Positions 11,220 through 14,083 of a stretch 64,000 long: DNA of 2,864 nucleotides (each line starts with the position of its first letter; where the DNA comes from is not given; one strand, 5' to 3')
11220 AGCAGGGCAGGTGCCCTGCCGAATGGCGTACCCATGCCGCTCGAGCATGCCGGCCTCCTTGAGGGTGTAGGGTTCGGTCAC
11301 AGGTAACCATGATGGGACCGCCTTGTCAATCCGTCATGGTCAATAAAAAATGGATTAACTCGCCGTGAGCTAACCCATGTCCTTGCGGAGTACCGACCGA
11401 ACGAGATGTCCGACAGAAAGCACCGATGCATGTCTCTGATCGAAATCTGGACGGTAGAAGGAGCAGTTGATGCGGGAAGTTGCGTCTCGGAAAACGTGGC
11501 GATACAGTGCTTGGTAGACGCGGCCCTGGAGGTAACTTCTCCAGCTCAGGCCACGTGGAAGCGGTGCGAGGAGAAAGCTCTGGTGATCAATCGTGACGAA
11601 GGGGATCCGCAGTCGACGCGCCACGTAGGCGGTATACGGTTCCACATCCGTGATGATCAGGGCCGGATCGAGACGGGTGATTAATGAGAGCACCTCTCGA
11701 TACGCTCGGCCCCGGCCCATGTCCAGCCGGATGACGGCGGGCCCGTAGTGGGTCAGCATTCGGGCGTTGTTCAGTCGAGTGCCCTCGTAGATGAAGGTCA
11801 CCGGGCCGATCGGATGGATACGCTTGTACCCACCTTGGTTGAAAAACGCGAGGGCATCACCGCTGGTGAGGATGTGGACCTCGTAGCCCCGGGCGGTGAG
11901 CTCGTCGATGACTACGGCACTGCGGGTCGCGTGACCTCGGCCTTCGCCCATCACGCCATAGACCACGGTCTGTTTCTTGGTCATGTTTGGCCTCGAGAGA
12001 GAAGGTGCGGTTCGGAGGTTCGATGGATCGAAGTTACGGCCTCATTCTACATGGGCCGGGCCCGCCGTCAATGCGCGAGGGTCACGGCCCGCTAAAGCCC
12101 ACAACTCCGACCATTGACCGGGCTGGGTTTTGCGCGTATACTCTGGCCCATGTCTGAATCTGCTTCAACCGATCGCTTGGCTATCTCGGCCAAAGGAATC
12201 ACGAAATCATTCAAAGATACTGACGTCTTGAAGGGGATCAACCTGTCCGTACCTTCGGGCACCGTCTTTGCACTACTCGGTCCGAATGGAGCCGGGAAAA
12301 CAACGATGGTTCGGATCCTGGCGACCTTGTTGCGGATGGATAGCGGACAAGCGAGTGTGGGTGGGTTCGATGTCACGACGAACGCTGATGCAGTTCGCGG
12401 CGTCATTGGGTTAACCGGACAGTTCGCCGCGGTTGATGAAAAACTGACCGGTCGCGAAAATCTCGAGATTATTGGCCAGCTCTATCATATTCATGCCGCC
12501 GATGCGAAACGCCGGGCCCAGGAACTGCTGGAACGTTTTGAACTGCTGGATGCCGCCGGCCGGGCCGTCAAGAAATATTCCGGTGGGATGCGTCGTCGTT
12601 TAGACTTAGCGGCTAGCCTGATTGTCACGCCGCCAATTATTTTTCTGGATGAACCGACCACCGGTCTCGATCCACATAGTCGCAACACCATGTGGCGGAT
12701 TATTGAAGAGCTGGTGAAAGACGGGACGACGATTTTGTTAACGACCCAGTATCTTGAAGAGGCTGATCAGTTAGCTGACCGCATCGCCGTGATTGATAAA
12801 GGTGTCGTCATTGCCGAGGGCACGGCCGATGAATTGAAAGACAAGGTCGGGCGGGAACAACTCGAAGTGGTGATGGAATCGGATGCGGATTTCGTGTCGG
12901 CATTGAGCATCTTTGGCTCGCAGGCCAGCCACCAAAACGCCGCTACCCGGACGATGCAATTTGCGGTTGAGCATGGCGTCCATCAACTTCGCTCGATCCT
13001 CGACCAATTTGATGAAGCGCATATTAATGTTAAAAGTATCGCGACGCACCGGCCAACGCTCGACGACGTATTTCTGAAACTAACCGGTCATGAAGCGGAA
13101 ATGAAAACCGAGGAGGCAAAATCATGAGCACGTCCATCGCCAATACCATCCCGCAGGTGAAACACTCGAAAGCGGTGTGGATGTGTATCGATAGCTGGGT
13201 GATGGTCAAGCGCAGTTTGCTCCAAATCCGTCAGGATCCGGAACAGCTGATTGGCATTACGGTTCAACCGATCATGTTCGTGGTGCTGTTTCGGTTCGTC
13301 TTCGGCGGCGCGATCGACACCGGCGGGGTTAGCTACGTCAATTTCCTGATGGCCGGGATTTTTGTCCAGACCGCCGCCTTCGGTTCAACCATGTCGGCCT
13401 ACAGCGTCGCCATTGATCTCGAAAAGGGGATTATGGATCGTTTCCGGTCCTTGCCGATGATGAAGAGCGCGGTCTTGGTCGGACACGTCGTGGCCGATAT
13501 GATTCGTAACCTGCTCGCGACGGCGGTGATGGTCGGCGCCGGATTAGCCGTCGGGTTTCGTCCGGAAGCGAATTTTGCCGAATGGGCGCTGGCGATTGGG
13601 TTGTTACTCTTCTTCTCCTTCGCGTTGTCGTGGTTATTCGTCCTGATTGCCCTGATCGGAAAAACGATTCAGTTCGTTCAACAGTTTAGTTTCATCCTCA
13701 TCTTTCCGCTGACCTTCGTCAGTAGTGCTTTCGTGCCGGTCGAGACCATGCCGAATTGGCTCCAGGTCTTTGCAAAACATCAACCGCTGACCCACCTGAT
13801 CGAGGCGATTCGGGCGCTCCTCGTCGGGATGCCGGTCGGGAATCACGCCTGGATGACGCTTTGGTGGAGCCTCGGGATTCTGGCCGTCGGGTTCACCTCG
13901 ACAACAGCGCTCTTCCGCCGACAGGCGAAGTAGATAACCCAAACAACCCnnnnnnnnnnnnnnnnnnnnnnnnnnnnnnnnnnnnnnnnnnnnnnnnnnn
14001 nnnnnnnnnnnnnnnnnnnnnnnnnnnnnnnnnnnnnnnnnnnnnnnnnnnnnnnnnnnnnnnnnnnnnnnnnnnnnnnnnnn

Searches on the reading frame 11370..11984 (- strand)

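Call 18: search_protein_families(library=pfam, proteins=[window:11370-11984:-], max_evalue=0.001)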
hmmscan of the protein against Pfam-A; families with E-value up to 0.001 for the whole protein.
window:11370-11984:- (204 aa): 3 families
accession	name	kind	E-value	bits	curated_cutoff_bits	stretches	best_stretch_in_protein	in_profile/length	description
PF13528.12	Glyco_trans_1_3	-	3.1e-23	82.9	25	1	7-139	3-128/322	Glycosyl transferase family 1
PF13439.12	Glyco_transf_4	-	2.4e-07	31.4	28.5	1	25-169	11-135/170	Glycosyltransferase Family 4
PF13579.12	Glyco_trans_4_4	-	3.5e-07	31.1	29.7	1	17-169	2-129/158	Glycosyl transferase 4-like domain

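Call 58: search_protein_families(library=padloc, proteins=[window:11370-11984:-], max_evalue=0.001)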
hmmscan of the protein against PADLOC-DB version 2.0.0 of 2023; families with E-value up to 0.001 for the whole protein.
window:11370-11984:- (204 aa): 0 families

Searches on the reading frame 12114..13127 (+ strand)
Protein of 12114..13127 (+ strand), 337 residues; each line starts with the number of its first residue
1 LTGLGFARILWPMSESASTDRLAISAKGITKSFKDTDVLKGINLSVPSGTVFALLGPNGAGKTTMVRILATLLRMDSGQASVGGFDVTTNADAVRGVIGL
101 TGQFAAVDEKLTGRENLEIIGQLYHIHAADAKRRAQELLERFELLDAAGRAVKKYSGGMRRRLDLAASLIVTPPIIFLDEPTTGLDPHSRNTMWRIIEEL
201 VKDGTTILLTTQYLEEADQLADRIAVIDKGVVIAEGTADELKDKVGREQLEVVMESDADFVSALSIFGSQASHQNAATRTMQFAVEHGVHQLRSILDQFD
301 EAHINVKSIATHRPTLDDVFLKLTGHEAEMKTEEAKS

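Call 18: search_protein_families(library=pfam, proteins=[window:12114-13127:+], max_evalue=0.001)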
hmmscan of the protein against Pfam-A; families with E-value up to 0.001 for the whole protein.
window:12114-13127:+ (337 aa): 7 families
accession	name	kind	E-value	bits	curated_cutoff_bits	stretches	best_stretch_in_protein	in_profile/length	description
PF00005.33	ABC_tran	-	9.8e-30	104.4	25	1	39-183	1-137/137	ABC transporter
PF13304.12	AAA_21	-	8.7e-13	49.4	27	1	136-212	187-298/304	AAA domain, putative AbiEii toxin, Type IV TA system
PF13732.12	DrrA1-3_C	-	1.1e-09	39.3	27.4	1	236-323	1-80/81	ATP-binding protein DrrA1-3-like, C-terminal domain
PF00004.35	AAA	-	7.3e-05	23.7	21.2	0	54-97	3-49/131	ATPase family associated with various cellular activities (AAA)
PF02702.23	KdpD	-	0.00029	20.8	26.1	1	134-228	47-138/210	Osmosensitive K+ channel His kinase sensor domain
PF13191.12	AAA_16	-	0.00036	21.5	32.6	1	50-180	25-140/167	AAA ATPase domain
PF13175.12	AAA_15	-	0.00049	20.3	32.1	0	52-76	26-50/374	AAA ATPase domain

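Call 25: list_cluster_members(proteins=[P0001, P0121, window:12114-13127:+, window:15884-16333:+])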
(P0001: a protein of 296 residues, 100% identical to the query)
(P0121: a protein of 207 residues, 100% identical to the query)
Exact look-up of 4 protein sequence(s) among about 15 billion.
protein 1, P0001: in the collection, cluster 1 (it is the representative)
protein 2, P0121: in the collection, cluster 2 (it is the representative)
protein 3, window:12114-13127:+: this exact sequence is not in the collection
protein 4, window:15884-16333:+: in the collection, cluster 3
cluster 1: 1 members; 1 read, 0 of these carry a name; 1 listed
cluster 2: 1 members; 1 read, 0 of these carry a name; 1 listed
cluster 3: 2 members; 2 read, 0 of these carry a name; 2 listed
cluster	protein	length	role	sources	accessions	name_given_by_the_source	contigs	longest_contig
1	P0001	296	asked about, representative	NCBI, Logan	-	-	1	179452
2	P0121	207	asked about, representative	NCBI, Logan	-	-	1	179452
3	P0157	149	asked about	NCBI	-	-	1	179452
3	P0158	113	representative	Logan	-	-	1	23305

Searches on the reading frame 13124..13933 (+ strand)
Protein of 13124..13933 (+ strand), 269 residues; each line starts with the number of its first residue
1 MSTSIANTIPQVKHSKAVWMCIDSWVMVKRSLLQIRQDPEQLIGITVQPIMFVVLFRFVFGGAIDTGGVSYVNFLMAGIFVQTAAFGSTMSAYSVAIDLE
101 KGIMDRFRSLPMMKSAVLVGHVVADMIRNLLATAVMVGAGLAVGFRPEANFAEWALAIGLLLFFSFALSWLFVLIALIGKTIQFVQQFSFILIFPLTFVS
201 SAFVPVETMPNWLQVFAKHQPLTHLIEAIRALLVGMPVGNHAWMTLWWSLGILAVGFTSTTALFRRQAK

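Call 18: search_protein_families(library=pfam, proteins=[window:13124-13933:+], max_evalue=0.001)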
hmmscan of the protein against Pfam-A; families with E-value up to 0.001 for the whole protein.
window:13124-13933:+ (269 aa): 2 families
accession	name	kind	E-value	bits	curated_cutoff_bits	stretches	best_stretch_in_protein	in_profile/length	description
PF01061.29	ABC2_membrane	-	2.9e-33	115.6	26.9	1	25-233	4-210/211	ABC-2 type transporter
PF12698.13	ABC2_membrane_3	-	1.3e-19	71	31.6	1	46-257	142-338/347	ABC-2 family transporter protein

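Call 39: find_related_loci(query=window:13124-13933:+, collection=metagenome_contigs, flank=10000)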
Query window:13124-13933:+ (269 aa) in metagenome_contigs; peptide patterns used: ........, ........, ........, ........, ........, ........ (x = any residue, [..] = any of these).
47 stretches matched a pattern; 22 encode a relative of the query (tblastn E <= 1e-3); 22 distinct loci.
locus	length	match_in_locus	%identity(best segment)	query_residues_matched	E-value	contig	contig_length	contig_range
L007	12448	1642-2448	83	1-269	5e-148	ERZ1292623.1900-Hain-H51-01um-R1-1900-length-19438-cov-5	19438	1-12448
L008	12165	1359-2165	82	1-269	7e-146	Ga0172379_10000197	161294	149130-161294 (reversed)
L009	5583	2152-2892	49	23-269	2e-71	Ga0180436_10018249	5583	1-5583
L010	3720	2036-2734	48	23-255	3e-71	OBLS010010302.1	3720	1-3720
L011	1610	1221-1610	82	1-131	6e-72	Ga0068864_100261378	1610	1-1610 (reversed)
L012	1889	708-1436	45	23-268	8e-62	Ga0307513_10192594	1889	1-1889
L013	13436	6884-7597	45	19-255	6e-59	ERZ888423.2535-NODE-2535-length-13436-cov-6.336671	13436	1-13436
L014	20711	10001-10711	41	19-255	1e-58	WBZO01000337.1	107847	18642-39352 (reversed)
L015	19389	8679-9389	41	19-255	2e-57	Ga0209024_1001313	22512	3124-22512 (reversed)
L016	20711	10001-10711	41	19-255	2e-57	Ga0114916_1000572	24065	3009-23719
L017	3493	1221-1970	41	1-256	7e-57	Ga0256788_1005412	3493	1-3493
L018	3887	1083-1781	41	24-264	8e-57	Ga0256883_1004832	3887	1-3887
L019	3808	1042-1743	41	11-239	2e-56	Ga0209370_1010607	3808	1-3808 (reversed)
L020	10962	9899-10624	40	4-246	2e-55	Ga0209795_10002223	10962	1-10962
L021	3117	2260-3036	39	11-268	2e-55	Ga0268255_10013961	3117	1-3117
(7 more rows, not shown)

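Call 45: search_protein_families(library=pfam, proteins=[L007:2573-3805:+, L007:3851-4741:-, L007:5105-6760:+, L007:6804-7994:+, L008:2546-3073:-, L008:3450-4166:-, L008:4634-6226:+, L008:6289-7455:+], max_evalue=0.001)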
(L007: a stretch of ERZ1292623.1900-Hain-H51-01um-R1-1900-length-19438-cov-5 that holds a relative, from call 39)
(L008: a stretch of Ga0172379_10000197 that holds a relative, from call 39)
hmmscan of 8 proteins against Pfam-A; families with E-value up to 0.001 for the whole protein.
L007:2573-3805:+ (410 aa): 0 families

L007:3851-4741:- (296 aa): 4 families
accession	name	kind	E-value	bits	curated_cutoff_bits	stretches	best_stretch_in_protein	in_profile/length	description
PF04542.20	Sigma70_r2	-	9.5e-19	67.4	24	1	59-126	3-70/71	Sigma-70 region 2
PF04545.22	Sigma70_r4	-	9.6e-17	60.7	24.1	1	226-278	2-50/50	Sigma-70, region 4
PF00140.25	Sigma70_r1_2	-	2.9e-13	50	22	1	20-51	2-33/34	Sigma-70 factor, region 1.2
PF04539.22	Sigma70_r3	-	6.4e-12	45.8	25.3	1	137-211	2-76/78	Sigma-70 region 3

L007:5105-6760:+ (551 aa): 0 families

L007:6804-7994:+ (396 aa): 2 families
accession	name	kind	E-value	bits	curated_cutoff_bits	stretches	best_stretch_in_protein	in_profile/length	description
PF18914.6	DUF5666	-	3e-17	63.1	27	3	317-388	1-59/60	Domain of unknown function (DUF5666)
PF19135.5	DUF5818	-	3.2e-06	27.1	27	0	280-305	30-55/57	Protein of unknown function (DUF5818)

L008:2546-3073:- (175 aa): 0 families

L008:3450-4166:- (238 aa): 0 families

L008:4634-6226:+ (530 aa): 0 families

L008:6289-7455:+ (388 aa): 1 family
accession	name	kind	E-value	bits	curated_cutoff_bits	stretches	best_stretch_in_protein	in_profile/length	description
PF18914.6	DUF5666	-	1.2e-15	57.9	27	1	306-377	1-59/60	Domain of unknown function (DUF5666)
